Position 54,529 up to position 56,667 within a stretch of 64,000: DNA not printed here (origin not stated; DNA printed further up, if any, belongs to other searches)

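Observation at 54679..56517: Stator-like 4-TM protein with a 350-aa coiled-coil tail embedded in the EPS operon (ZorA-like architecture but no ZorB)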

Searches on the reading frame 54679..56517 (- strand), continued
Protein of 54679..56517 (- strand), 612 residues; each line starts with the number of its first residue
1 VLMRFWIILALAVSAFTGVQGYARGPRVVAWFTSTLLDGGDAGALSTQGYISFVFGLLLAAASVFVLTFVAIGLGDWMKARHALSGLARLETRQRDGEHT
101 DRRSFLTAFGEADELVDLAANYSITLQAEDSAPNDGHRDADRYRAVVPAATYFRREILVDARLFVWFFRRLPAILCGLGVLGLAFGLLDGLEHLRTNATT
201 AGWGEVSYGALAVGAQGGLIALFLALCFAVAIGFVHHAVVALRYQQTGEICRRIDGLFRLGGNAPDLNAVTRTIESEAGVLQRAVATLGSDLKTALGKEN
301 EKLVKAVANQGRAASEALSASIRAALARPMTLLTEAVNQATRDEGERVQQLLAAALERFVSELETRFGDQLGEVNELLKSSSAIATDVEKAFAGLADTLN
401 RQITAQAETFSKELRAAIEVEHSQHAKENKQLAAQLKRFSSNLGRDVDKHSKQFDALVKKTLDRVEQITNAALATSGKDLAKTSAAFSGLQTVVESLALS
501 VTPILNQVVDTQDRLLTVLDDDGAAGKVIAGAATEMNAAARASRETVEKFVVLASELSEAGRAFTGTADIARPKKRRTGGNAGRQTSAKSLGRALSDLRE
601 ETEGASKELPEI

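Call 75: list_cluster_members(proteins=[P0127, P0128, P0129, P0130, P0132, P0133, P0135, P0136, P0139, P0143])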
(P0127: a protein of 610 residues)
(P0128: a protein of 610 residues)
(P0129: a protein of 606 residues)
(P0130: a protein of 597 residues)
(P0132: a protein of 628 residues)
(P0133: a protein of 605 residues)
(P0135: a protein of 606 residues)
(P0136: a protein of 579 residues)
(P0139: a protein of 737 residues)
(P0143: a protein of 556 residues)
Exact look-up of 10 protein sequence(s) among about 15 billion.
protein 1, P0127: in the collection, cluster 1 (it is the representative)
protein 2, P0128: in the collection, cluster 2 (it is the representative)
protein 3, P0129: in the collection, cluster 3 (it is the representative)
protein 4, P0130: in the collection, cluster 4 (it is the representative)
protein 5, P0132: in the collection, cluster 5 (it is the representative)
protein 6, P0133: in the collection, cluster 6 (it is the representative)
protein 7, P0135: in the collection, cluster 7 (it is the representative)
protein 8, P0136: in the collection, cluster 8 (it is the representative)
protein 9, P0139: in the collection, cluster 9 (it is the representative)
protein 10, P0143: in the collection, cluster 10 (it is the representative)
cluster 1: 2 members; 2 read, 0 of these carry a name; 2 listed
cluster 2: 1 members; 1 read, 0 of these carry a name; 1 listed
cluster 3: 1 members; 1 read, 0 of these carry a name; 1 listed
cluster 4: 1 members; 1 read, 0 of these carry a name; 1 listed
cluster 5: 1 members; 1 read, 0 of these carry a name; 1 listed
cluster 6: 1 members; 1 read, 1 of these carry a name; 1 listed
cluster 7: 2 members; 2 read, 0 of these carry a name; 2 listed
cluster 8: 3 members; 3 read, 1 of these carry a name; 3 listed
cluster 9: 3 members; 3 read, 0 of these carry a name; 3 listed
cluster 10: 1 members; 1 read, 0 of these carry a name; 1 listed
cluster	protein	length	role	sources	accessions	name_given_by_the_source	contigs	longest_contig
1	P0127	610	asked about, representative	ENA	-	-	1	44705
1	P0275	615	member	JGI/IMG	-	-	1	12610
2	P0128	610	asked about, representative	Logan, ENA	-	-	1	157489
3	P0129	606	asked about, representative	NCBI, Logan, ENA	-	-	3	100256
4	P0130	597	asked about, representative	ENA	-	-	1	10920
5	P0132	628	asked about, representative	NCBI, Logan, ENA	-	-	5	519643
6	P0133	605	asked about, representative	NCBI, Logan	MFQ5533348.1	MAG: hypothetical protein ACE5EM_00805 [Sphingomonadales bacterium]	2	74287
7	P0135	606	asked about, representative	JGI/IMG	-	-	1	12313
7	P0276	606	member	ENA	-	-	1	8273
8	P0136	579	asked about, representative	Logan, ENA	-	-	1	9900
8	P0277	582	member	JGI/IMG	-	hypothetical protein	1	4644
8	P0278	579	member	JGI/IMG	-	-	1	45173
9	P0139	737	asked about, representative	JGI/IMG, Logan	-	-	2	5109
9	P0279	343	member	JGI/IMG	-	-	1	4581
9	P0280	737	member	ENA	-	-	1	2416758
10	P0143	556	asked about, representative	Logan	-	-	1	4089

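Call 76: find_encoding_contigs(protein=P0132, flank=10000, max_places=1)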
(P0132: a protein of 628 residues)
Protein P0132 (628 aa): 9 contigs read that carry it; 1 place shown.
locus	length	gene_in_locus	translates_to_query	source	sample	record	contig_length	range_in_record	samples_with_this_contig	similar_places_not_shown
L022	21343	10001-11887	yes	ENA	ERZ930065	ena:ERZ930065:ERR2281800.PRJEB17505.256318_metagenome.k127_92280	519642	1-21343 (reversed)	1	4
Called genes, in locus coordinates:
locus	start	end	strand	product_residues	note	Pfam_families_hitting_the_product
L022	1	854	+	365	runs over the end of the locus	PF04371:PAD_porph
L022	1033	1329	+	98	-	-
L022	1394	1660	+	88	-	PF05402:PqqD (weak)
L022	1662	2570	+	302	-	PF27840:ScmC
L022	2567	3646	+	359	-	PF14907:NTP_transf_5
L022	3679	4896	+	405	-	PF13439:Glyco_transf_4, PF13579:Glyco_trans_4_4, PF00534:Glycos_transf_1, PF13692:Glyco_trans_1_4, PF13524:Glyco_trans_1_2 (weak)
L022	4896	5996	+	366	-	PF02350:Epimerase_2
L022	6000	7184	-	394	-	PF13439:Glyco_transf_4, PF13579:Glyco_trans_4_4, PF20706:GT4-conflict, PF00534:Glycos_transf_1, PF13692:Glyco_trans_1_4, PF13524:Glyco_trans_1_2 (weak)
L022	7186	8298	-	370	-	PF13439:Glyco_transf_4, PF13579:Glyco_trans_4_4, PF00534:Glycos_transf_1, PF13692:Glyco_trans_1_4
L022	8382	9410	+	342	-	-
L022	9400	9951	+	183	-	-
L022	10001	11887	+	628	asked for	PF28082:ZorA-like_t1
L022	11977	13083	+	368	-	PF10094:DUF2332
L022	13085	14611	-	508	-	PF02347:GDC-P (faint), PF00266:Aminotran_5, PF21478:GcvP2_C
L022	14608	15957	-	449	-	PF02347:GDC-P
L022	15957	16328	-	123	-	PF01597:GCV_H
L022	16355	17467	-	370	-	PF01571:GCV_T, PF08669:GCV_T_C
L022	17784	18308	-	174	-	-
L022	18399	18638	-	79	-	PF09360:zf-CDGSH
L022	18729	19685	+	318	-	PF02401:LYTB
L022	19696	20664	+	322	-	PF01636:APH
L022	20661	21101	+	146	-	PF00075:RNase_H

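Call 77: find_encoding_contigs(protein=P0139, flank=10000, max_places=1)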
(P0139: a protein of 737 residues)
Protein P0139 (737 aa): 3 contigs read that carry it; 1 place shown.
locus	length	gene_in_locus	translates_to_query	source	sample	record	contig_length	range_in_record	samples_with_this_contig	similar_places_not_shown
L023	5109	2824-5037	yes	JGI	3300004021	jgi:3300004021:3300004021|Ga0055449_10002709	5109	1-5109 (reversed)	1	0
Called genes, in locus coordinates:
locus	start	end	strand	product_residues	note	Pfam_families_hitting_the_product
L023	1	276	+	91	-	?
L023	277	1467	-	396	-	PF13439:Glyco_transf_4, PF13579:Glyco_trans_4_4, PF20706:GT4-conflict, PF00534:Glycos_transf_1, PF13692:Glyco_trans_1_4, PF13524:Glyco_trans_1_2 (weak)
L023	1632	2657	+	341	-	-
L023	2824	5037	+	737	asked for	PF28082:ZorA-like_t1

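Call 79: find_encoding_contigs(protein=P0144, flank=10000, max_places=1)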
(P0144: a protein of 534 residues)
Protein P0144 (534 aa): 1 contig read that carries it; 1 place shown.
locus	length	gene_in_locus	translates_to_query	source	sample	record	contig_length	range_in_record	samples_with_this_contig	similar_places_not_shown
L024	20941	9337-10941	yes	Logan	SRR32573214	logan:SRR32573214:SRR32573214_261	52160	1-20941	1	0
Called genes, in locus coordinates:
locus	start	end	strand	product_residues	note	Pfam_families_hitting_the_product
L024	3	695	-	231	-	?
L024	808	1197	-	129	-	PF01245:Ribosomal_L19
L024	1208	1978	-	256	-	PF01746:tRNA_m1G_MT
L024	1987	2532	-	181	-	PF01782:RimM, PF05239:PRC, PF24986:PRC_RimM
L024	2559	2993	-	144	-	PF00886:Ribosomal_S16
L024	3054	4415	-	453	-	PF02881:SRP54_N, PF00448:SRP54, PF01656:CbiA (weak), PF02978:SRP_SPB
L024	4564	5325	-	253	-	PF05708:Peptidase_C92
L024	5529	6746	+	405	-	PF13439:Glyco_transf_4, PF13579:Glyco_trans_4_4, PF00534:Glycos_transf_1, PF13692:Glyco_trans_1_4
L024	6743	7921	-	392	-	PF13579:Glyco_trans_4_4, PF13439:Glyco_transf_4, PF20706:GT4-conflict, PF00534:Glycos_transf_1, PF13692:Glyco_trans_1_4, PF13524:Glyco_trans_1_2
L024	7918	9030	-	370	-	PF13439:Glyco_transf_4, PF13579:Glyco_trans_4_4, PF00534:Glycos_transf_1, PF13692:Glyco_trans_1_4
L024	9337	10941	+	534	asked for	PF28082:ZorA-like_t1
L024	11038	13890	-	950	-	PF13414:TPR_11 (weak), PF14559:TPR_19 (weak), PF13432:TPR_16 (weak), PF23914:TPR_CcmH_CycH (weak), PF25062:ARM_TT21_N, PF14559:TPR_19, PF13181:TPR_8 (weak), PF13432:TPR_16, +28 more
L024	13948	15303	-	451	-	PF00072:Response_reg, PF00158:Sigma54_activat, PF14532:Sigma54_activ_2, PF07728:AAA_5 (weak), PF25601:AAA_lid_14, PF02954:HTH_8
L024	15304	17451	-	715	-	PF02518:HATPase_c, PF13589:HATPase_c_3 (weak)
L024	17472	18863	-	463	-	PF02397:Bac_transf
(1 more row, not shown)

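Call 80: find_encoding_contigs(protein=P0150, flank=10000, max_places=1)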
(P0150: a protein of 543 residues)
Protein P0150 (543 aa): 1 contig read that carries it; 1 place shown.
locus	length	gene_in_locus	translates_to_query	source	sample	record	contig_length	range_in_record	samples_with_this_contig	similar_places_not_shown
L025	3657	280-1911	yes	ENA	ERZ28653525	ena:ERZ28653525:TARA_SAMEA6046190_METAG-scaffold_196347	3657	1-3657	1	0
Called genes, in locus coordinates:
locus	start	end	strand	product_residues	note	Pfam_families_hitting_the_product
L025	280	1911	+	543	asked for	PF28082:ZorA-like_t1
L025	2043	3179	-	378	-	-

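Call 81: find_encoding_contigs(protein=P0187, flank=10000, max_places=1)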
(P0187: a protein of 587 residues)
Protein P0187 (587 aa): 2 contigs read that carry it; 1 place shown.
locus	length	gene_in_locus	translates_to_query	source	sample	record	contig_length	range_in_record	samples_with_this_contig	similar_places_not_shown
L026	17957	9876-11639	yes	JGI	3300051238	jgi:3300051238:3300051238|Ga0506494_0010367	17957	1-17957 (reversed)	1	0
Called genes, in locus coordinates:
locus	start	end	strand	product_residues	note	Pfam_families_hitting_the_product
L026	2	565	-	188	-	?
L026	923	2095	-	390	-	PF04098:Rad52_Rad22, PF06147:DUF968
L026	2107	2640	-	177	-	PF05565:Sipho_Gp157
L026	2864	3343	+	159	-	PF11994:DUF3489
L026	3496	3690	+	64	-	-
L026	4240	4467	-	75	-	-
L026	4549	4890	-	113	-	-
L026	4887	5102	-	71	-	-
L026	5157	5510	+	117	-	PF18932:DUF5681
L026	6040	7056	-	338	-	PF13229:Beta_helix (weak)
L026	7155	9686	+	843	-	-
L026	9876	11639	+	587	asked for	-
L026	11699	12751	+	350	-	PF02350:Epimerase_2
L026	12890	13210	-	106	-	PF12833:HTH_18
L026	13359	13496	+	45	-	-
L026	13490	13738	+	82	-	PF06906:DUF1272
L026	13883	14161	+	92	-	PF10041:DUF2277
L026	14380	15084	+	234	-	PF13545:HTH_Crp_2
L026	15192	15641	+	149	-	PF00072:Response_reg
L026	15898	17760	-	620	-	PF05170:AsmA, PF05359:DUF748, PF13116:YhdP (weak), PF05170:AsmA (weak)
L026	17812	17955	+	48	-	?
